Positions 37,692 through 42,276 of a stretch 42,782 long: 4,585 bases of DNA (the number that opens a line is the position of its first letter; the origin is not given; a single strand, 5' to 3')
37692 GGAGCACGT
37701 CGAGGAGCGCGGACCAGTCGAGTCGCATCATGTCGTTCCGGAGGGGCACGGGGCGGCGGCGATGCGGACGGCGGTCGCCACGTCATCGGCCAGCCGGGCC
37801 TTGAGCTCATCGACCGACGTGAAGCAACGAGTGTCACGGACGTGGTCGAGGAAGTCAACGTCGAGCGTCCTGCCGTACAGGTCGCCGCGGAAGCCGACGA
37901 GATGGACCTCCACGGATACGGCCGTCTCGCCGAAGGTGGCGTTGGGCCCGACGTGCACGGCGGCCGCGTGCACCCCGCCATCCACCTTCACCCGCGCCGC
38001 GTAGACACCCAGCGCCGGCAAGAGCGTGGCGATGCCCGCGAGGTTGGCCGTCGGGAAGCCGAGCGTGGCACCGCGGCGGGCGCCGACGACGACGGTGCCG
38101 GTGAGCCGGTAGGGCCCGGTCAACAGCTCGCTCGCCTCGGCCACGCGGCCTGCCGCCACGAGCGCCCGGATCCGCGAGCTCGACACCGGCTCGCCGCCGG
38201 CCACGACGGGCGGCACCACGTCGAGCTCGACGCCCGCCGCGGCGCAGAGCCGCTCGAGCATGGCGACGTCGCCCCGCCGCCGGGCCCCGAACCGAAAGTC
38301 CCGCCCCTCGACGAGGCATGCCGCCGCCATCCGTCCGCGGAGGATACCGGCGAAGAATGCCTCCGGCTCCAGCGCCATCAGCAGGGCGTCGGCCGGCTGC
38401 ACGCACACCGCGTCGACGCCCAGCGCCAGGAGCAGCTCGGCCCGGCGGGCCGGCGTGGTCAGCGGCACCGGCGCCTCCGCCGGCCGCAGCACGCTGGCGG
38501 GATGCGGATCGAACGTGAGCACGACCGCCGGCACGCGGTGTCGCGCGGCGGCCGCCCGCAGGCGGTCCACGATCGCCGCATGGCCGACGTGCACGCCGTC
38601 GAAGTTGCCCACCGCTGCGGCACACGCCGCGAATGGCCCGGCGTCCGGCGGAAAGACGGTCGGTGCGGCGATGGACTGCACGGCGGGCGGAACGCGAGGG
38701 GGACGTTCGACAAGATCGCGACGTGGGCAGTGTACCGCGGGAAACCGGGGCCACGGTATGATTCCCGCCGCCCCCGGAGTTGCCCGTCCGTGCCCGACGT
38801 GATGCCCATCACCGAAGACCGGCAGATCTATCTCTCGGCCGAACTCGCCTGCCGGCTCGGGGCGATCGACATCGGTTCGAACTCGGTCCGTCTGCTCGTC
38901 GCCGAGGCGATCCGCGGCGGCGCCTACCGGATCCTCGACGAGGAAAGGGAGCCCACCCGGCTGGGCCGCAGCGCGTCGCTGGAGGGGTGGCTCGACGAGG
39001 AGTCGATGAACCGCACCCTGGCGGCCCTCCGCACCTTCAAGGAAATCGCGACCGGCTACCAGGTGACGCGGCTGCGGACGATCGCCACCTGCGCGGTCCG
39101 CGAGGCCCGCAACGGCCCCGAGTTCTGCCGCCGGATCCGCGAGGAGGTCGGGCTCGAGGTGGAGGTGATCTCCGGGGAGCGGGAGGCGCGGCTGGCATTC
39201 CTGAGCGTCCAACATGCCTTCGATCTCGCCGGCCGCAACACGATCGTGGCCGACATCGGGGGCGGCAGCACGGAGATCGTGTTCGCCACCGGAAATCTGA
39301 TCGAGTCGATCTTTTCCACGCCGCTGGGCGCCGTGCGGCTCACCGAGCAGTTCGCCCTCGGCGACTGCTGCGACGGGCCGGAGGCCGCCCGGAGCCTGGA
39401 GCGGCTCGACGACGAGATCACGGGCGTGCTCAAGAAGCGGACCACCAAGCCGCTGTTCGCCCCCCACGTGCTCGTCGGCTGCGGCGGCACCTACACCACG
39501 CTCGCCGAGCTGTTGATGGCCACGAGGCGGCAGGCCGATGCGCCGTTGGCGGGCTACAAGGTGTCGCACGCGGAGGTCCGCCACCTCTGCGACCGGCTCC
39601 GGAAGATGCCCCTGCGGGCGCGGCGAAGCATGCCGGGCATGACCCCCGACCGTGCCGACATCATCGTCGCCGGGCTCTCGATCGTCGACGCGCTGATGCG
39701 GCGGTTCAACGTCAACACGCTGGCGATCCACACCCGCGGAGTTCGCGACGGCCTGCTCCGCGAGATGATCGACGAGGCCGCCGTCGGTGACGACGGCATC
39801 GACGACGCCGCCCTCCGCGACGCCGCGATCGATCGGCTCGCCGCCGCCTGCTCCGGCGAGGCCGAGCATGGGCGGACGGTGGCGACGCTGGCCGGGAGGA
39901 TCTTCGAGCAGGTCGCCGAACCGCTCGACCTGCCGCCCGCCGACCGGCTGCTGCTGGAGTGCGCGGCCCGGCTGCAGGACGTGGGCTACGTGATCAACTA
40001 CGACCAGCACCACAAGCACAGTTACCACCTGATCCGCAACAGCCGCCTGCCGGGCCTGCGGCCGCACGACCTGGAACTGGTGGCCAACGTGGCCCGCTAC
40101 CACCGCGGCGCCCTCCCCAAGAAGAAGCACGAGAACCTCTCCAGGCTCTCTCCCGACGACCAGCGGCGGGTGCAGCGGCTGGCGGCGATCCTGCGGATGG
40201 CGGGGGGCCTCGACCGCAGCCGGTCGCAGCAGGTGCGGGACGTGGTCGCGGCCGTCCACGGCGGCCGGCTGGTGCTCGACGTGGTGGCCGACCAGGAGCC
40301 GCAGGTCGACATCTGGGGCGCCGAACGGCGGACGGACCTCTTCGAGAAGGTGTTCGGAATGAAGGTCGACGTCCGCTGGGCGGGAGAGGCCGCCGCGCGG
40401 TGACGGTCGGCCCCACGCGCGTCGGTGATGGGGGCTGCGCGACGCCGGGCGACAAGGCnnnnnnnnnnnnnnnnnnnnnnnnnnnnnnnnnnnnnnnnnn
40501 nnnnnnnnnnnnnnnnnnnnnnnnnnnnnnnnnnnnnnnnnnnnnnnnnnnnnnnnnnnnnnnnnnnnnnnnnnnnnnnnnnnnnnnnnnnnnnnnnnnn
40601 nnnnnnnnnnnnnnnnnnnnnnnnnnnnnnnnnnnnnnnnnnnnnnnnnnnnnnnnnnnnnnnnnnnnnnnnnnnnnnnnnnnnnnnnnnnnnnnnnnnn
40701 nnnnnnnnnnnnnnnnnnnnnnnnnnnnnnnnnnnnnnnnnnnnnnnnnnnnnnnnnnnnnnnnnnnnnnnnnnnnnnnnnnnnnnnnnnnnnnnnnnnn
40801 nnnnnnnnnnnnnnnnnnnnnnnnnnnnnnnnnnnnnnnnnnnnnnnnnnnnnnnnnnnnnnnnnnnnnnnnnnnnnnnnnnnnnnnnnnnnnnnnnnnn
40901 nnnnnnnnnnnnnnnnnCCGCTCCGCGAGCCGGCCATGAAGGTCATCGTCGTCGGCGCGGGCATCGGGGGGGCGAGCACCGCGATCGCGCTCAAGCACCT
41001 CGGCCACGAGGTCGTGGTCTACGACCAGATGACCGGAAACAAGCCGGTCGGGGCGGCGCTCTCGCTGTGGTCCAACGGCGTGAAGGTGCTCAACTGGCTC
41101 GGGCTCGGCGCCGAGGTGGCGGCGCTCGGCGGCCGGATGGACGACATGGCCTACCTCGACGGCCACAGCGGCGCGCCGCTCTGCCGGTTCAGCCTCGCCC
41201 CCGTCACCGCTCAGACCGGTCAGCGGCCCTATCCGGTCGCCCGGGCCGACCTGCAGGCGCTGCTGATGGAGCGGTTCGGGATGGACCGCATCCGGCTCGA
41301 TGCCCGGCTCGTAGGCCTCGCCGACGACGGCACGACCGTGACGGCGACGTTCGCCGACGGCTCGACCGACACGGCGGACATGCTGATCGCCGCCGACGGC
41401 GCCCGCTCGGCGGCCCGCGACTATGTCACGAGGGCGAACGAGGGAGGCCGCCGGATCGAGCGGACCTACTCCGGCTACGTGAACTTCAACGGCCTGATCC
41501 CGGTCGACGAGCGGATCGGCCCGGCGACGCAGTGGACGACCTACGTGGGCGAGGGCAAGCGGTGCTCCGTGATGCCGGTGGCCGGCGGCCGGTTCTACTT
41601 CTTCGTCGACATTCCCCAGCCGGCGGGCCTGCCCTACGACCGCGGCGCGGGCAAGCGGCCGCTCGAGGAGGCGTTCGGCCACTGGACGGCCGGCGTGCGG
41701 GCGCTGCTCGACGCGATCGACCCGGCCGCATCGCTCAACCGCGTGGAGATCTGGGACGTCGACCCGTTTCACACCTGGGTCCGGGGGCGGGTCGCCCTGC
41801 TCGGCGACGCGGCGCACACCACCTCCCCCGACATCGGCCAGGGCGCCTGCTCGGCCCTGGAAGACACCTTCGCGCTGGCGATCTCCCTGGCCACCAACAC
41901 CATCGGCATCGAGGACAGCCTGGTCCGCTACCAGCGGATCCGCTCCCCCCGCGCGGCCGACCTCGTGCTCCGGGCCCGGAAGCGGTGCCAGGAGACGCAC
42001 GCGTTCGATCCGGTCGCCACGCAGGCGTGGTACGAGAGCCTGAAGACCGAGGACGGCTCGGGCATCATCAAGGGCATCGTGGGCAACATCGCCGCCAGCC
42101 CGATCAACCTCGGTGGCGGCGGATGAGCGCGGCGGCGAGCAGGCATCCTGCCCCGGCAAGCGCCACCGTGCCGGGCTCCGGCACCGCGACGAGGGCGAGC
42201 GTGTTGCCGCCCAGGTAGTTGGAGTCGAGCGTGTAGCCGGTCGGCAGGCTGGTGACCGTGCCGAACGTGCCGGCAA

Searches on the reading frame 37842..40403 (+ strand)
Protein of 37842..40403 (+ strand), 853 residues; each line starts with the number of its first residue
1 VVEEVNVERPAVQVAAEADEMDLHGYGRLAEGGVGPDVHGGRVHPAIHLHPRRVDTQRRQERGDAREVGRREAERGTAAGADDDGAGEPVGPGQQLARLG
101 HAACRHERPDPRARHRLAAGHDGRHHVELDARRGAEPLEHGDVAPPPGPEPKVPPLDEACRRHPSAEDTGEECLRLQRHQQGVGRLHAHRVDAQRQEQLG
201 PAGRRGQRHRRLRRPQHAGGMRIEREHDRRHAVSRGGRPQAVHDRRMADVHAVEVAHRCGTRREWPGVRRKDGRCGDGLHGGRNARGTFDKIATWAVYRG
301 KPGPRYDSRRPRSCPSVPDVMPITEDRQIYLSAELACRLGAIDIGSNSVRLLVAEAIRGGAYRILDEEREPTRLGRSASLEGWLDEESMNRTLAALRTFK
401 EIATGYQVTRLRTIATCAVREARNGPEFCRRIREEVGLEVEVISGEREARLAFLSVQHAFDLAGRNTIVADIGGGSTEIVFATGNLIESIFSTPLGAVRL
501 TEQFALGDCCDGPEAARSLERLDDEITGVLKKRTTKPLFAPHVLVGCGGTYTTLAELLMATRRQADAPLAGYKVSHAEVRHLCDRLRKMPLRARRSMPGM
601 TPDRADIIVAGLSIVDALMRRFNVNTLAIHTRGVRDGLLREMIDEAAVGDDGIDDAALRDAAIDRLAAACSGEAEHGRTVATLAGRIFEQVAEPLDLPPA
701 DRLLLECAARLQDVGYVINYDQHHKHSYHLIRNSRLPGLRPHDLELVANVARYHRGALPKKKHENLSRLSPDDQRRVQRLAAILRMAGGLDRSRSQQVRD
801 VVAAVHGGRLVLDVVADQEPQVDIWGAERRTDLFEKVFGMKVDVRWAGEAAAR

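Call 88: search_protein_families(library=pfam, proteins=[window:37842-40403:+], max_evalue=0.001)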
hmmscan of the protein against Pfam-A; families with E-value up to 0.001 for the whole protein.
window:37842-40403:+ (853 aa): 3 families
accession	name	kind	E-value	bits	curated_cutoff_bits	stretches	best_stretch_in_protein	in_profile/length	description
PF02541.22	Ppx-GppA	-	6.6e-63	213.2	27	1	357-644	5-283/285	Ppx/GppA phosphatase family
PF21447.3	Ppx-GppA_III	-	8.8e-27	94.5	27.3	1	659-798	2-140/177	Ppx/GppA phosphatase, domain III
PF01966.28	HD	-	1.4e-05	25.8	22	1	675-767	3-93/116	HD domain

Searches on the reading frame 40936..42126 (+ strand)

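Call 88: search_protein_families(library=pfam, proteins=[window:40936-42126:+], max_evalue=0.001)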
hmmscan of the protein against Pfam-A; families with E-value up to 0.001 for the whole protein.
window:40936-42126:+ (396 aa): 5 families
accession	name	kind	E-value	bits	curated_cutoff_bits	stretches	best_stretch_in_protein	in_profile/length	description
PF01494.25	FAD_binding_3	-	2.3e-30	106.4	22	1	2-345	3-347/349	FAD binding domain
PF07992.20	Pyr_redox_2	-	4.3e-07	30.1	26.1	1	1-36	1-35/291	Pyridine nucleotide-disulphide oxidoreductase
PF13450.12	NAD_binding_8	-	3.9e-05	24.3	21.9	1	5-31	1-27/68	NAD(P)-binding Rossmann-like domain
PF00890.30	FAD_binding_2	-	0.00022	21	20.4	0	3-33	2-32/414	FAD binding domain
PF01266.30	DAO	-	0.00033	20.7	27.9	1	2-32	1-31/353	FAD dependent oxidoreductase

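Call 89: search_protein_families(library=ncbifam, proteins=[window:40936-42126:+], max_evalue=0.001)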
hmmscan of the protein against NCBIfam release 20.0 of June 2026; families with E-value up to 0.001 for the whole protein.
window:40936-42126:+ (396 aa): 64 families (the best 25 are shown)
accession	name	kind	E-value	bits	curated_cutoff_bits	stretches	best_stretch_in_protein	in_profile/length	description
NF033623.1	urate_HpxO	equivalog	2.2e-168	560.1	500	1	2-389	1-381/381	FAD-dependent urate hydroxylase HpxO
NF005243.0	PRK06753.1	equivalog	3.1e-55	187.5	365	1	1-349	1-333/374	hypothetical protein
NF005313.0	PRK06847.1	subfamily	1.8e-46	158.8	372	1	2-352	6-349/375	hypothetical protein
NF006021.0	PRK08163.1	equivalog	4.4e-42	144.5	459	1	2-356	7-359/398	3-hydroxybenzoate 6-monooxygenase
NF005720.0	PRK07538.1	subfamily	1.2e-40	139.7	400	2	1-164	3-173/418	hypothetical protein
TIGR03219.1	salicylate_mono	equivalog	1.2e-34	119.7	446.35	1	2-345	2-364/414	salicylate 1-monooxygenase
NF005566.0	PRK07236.1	subfamily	6.2e-34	117.5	333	2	1-190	7-180/386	hypothetical protein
NF005062.0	PRK06475.1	equivalog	4.6e-27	94.9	524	1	2-358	5-365/401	FAD-binding protein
NF005761.0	PRK07588.1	equivalog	8.8e-27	94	454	1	1-334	1-329/392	FAD-binding domain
NF004829.0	PRK06183.1-3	subfamily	6.7e-22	77.9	390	2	279-347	283-353/520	bifunctional 3-(3-hydroxy-phenyl)propionate/3-hydroxycinnamic acid hydroxylase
NF005452.0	PRK07045.1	equivalog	6.9e-22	77.9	397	2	2-167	7-174/388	putative monooxygenase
NF004832.0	PRK06184.1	subfamily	4.2e-20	72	476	1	2-355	8-356/506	hypothetical protein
TIGR01988.1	Ubi-OHases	subfamily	3.3e-19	69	224.65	2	3-164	2-171/387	ubiquinone biosynthesis hydroxylase, UbiH/UbiF/VisC/COQ6 family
NF004523.0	PRK05868.1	equivalog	1e-18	67.3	536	2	2-168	3-170/372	FAD-binding protein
NF033145.1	rif_monoox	equivalog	3e-18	65.9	800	1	2-351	2-338/472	rifampin monooxygenase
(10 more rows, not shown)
